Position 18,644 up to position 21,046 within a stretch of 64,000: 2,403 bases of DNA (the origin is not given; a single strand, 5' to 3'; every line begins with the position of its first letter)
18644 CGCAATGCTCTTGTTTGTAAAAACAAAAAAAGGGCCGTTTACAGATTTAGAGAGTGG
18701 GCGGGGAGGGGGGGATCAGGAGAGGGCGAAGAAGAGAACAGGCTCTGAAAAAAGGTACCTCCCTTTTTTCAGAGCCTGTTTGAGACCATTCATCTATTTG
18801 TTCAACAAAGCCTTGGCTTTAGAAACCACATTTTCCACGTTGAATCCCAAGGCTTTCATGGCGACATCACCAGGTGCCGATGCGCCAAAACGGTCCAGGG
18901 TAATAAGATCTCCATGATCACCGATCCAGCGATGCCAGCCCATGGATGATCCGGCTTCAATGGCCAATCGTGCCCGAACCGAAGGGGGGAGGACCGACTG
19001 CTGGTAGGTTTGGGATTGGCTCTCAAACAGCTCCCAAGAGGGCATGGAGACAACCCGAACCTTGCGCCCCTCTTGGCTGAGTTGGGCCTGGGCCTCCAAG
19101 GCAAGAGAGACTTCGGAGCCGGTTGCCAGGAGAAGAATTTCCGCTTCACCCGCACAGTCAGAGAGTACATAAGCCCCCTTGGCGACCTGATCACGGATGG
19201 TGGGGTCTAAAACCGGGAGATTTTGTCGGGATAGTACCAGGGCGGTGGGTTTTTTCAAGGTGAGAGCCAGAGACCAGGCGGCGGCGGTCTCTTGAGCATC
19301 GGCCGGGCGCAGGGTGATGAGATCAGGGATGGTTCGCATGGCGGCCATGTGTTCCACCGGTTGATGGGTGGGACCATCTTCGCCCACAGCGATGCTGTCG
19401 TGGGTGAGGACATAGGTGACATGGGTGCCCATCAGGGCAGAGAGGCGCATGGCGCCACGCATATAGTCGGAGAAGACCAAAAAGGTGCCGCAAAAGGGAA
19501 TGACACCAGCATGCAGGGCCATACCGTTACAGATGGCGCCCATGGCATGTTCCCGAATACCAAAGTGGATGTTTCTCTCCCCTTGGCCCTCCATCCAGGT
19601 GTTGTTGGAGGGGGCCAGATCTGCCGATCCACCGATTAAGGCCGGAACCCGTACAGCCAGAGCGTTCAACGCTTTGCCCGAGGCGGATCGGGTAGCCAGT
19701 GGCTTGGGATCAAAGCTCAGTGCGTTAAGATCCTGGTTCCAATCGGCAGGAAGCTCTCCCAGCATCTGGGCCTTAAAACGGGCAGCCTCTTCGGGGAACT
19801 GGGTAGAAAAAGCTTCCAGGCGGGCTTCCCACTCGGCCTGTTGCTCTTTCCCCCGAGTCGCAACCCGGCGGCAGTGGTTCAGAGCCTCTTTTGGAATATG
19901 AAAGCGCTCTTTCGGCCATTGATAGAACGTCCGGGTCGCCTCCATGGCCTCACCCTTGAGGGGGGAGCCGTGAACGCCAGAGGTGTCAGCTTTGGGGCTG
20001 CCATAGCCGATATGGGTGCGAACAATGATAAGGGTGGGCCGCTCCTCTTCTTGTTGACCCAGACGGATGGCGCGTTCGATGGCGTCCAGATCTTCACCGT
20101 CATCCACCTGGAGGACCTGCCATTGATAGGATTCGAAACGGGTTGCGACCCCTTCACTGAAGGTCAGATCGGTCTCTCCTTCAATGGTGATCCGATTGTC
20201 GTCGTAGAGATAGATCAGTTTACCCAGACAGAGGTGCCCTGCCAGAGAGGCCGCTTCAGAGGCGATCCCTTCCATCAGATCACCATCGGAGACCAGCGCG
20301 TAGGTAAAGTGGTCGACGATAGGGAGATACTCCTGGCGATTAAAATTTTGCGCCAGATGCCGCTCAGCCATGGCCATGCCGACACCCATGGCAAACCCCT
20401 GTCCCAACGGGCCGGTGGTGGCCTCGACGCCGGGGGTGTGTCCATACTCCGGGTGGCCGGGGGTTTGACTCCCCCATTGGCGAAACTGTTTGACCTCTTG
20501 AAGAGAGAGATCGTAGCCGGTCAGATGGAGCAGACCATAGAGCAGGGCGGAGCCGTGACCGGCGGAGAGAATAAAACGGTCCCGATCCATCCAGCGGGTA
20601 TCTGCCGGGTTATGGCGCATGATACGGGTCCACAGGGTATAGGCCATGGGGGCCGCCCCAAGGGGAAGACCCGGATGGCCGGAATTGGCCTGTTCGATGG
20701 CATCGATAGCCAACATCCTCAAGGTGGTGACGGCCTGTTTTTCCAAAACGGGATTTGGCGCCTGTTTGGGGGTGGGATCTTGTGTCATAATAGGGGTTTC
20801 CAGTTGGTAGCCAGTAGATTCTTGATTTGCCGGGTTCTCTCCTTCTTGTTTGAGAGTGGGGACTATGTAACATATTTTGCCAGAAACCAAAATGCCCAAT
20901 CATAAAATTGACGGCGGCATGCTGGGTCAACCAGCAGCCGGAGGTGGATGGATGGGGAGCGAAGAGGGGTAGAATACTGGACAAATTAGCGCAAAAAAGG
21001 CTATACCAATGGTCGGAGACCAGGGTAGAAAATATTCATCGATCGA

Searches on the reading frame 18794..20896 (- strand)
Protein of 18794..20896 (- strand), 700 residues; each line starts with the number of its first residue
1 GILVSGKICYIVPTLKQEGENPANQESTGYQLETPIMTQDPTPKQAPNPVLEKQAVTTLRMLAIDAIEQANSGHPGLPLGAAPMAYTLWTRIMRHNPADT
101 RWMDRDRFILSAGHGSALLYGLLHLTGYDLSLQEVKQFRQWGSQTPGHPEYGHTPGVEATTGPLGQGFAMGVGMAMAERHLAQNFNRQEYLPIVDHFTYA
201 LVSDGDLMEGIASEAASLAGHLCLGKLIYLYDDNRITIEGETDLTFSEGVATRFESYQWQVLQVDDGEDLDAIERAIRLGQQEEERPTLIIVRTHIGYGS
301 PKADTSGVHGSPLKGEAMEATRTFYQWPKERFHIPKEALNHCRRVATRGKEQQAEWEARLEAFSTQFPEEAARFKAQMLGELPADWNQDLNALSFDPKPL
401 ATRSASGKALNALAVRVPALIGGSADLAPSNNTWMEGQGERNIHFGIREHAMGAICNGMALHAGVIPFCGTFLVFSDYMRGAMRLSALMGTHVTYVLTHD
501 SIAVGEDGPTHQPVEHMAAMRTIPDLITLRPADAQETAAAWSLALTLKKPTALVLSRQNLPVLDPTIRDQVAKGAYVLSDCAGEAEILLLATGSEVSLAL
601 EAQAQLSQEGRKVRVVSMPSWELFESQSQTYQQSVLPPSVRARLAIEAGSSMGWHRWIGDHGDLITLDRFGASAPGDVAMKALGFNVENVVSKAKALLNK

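Call 54: search_protein_families(library=pfam, proteins=[window:18794-20896:-], max_evalue=0.0001)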
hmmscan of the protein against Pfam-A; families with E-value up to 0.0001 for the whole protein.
window:18794-20896:- (700 aa): 4 families
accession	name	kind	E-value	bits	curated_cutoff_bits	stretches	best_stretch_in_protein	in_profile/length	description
PF00456.26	Transketolase_N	-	2.6e-137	457.7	22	1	52-383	2-334/334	Transketolase, thiamine diphosphate binding domain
PF02779.29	Transket_pyr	-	5.9e-53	179.5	27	1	399-561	2-173/174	Transketolase, pyrimidine binding domain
PF22613.1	Transketolase_C_1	-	1.6e-41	141.5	27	1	574-686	1-113/113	Transketolase-like TK C-terminal domain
PF02780.25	Transketolase_C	-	6.2e-08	33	25.9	1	584-656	9-86/124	Transketolase, C-terminal domain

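Call 59: find_homologous_proteins(query=window:18794-20896:-, max_evalue=1e-50)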
Query window:18794-20896:- (700 aa): 8000 proteins with E <= 1e-50 among 8000 candidates; the best 120 are listed.
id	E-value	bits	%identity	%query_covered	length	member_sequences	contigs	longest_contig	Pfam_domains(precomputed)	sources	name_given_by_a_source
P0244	0.0e+0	1519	100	95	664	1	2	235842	PF22613.2,PF02780.26,PF02779.30,PF00456.27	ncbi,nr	ncbi:MAG: transketolase [Magnetococcales bacterium]|nr:transketolase [Magnetococcales bacterium]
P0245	0.0e+0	1282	83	95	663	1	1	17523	PF22613.2,PF02780.26,PF02779.30,PF00456.27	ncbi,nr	ncbi:MAG: transketolase [Magnetococcales bacterium]|nr:transketolase [Magnetococcales bacterium]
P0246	0.0e+0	1263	81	95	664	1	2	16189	PF22613.2,PF02780.26,PF02779.30,PF00456.27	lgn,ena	-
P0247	0.0e+0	1249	80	95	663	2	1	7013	PF22613.2,PF02780.26,PF02779.30,PF00456.27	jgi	jgi:transketolase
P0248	0.0e+0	1236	79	95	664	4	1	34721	PF22613.2,PF02780.26,PF02779.30,PF00456.27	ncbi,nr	ncbi:MAG: transketolase [Magnetococcales bacterium]|nr:transketolase [Magnetococcales bacterium]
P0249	0.0e+0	1228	79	95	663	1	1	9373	PF22613.2,PF02780.26,PF02779.30,PF00456.27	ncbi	-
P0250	0.0e+0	1110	70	95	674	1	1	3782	PF22613.2,PF02779.30,PF00456.27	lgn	-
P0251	0.0e+0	1076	72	92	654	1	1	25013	PF22613.2,PF02780.26,PF02779.30,PF00456.27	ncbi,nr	ncbi:MAG: transketolase [Magnetococcales bacterium]|nr:transketolase [Magnetococcales bacterium]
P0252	0.0e+0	1064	70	93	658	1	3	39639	PF22613.2,PF02780.26,PF02779.30,PF00456.27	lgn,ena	-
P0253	0.0e+0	1057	69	93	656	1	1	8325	PF22613.2,PF02780.26,PF02779.30,PF00456.27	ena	-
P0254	0.0e+0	1047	69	93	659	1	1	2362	PF22613.2,PF02780.26,PF02779.30,PF00456.27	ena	-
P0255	0.0e+0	1046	69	93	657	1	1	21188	PF22613.2,PF02780.26,PF02779.30,PF00456.27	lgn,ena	-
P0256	0.0e+0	1042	68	93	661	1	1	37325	PF22613.2,PF02780.26,PF02779.30,PF00456.27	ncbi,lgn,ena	-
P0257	0.0e+0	1033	69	93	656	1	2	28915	PF22613.2,PF02780.26,PF02779.30,PF00456.27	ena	-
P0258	0.0e+0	1025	69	93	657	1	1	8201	PF22613.2,PF02780.26,PF02779.30,PF00456.27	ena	-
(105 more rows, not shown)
